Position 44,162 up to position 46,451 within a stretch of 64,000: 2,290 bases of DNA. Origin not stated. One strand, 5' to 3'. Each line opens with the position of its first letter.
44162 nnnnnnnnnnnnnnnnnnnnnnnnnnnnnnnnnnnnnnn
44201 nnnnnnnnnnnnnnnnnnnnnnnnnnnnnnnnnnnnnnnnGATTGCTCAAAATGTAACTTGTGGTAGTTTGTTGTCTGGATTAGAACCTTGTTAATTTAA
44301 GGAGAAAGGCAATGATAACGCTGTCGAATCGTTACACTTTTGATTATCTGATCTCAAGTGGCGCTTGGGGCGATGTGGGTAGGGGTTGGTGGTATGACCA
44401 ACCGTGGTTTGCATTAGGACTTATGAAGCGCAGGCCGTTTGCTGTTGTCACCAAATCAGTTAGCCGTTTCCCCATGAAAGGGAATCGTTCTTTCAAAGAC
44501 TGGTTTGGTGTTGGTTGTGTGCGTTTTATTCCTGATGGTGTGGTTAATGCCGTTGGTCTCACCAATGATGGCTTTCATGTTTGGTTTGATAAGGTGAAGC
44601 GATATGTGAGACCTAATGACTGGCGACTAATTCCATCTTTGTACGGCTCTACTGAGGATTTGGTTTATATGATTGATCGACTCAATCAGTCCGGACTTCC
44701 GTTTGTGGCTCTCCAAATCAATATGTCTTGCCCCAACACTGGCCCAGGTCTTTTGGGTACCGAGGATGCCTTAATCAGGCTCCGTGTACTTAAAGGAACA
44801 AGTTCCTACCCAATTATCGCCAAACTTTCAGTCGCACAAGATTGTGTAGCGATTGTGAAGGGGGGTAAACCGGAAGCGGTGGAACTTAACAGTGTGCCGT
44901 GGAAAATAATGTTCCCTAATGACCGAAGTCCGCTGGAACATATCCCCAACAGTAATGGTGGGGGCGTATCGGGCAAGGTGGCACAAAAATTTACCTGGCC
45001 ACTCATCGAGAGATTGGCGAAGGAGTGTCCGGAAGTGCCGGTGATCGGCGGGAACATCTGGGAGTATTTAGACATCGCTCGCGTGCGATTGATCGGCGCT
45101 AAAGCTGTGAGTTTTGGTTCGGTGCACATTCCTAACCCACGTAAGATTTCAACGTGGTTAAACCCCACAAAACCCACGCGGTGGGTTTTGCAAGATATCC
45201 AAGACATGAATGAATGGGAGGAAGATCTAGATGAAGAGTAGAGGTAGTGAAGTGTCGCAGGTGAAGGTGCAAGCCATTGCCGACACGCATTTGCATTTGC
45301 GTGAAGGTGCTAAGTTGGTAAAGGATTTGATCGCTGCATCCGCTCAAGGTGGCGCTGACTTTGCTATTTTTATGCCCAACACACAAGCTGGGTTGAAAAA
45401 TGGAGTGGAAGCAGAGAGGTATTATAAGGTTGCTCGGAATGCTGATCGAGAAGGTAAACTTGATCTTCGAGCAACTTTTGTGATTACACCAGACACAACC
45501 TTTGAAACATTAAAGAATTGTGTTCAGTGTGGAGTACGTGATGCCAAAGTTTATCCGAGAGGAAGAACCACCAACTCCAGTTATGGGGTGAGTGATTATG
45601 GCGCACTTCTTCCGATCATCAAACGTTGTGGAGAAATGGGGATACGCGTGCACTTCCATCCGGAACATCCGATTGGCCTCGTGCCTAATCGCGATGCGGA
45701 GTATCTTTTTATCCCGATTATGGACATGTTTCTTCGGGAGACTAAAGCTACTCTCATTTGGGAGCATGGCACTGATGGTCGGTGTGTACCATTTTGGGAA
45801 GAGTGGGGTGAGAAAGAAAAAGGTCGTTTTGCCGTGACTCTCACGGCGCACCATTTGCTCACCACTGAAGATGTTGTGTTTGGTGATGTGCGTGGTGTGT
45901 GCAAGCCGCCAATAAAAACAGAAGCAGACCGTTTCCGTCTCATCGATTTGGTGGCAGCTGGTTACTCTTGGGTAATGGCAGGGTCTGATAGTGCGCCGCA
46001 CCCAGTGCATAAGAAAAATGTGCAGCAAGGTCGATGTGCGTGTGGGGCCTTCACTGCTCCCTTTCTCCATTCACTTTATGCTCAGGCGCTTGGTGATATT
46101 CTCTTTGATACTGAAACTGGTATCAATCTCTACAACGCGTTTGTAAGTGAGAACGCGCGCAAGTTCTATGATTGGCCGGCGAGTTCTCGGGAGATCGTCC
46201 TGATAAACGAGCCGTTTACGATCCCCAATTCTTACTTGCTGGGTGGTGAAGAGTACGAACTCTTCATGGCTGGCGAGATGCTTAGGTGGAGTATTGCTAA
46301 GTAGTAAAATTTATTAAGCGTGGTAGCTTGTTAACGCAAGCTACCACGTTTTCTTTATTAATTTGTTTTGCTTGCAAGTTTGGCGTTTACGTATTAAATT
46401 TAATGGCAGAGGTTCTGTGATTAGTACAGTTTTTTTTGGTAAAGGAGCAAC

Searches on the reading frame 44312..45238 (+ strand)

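Call 8: search_protein_families(library=pfam, proteins=[window:44312-45238:+], max_evalue=0.1)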
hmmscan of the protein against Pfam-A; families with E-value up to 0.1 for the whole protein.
window:44312-45238:+ (309 aa): 2 families
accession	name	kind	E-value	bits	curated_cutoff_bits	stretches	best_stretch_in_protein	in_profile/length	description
PF01180.27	DHO_dh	-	1.3e-11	44.7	27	1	73-272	61-272/291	Dihydroorotate dehydrogenase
PF00977.27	His_biosynth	-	0.071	13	23.6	0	230-287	63-120/228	Histidine biosynthesis protein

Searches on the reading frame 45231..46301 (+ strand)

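Call 8: search_protein_families(library=pfam, proteins=[window:45231-46301:+], max_evalue=0.1)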
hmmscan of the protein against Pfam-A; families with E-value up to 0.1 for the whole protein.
window:45231-46301:+ (357 aa): 0 families

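Call 9: search_protein_families(library=ncbifam, proteins=[window:45231-46301:+], max_evalue=0.1)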
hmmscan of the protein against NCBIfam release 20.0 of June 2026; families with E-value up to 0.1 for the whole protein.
window:45231-46301:+ (357 aa): 17 families
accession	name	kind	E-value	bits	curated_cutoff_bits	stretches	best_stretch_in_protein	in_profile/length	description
TIGR00856.1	pyrC_dimer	equivalog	2.3e-56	191.2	292.95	1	11-355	2-340/341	dihydroorotase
TIGR00857.1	pyrC_multi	subfamily_domain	4.8e-11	42.3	279.05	1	15-280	40-319/412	dihydroorotase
NF001541.2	PRK00369.1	equivalog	4e-07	28.9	310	1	198-283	219-304/400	dihydroorotase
NF006839.0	PRK09357.1-4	equivalog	5.1e-07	28.6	576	1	200-266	250-316/422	dihydroorotase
NF006836.0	PRK09357.1-1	equivalog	6.3e-07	28.4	538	1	192-272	244-324/432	dihydroorotase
NF006837.0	PRK09357.1-2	equivalog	1.7e-06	26.9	575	1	201-272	253-324/428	dihydroorotase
NF006844.0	PRK09357.2-5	equivalog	5.8e-06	25.6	701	1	197-272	249-323/422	dihydroorotase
NF002284.0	PRK01211.1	subfamily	9.5e-06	24.8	462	1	197-262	221-284/409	dihydroorotase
NF006842.0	PRK09357.2-3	equivalog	1.1e-05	24.3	695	1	202-272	268-340/440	dihydroorotase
NF006559.0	PRK09060.1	equivalog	3.5e-05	22.3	482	1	195-271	246-323/444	dihydroorotase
NF006841.0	PRK09357.2-2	equivalog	4.6e-05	22.3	640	0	14-58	49-97/421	dihydroorotase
NF006843.0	PRK09357.2-4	equivalog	0.00018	20.5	786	1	196-270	246-321/431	dihydroorotase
NF002668.0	PRK02382.1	equivalog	0.0003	19.6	452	1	198-264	240-306/436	dihydroorotase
NF006845.0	PRK09357.2-6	equivalog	0.00032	19.5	728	1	200-272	253-325/428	dihydroorotase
NF006688.0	PRK09236.1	equivalog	0.002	17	535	1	205-272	261-328/444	dihydroorotase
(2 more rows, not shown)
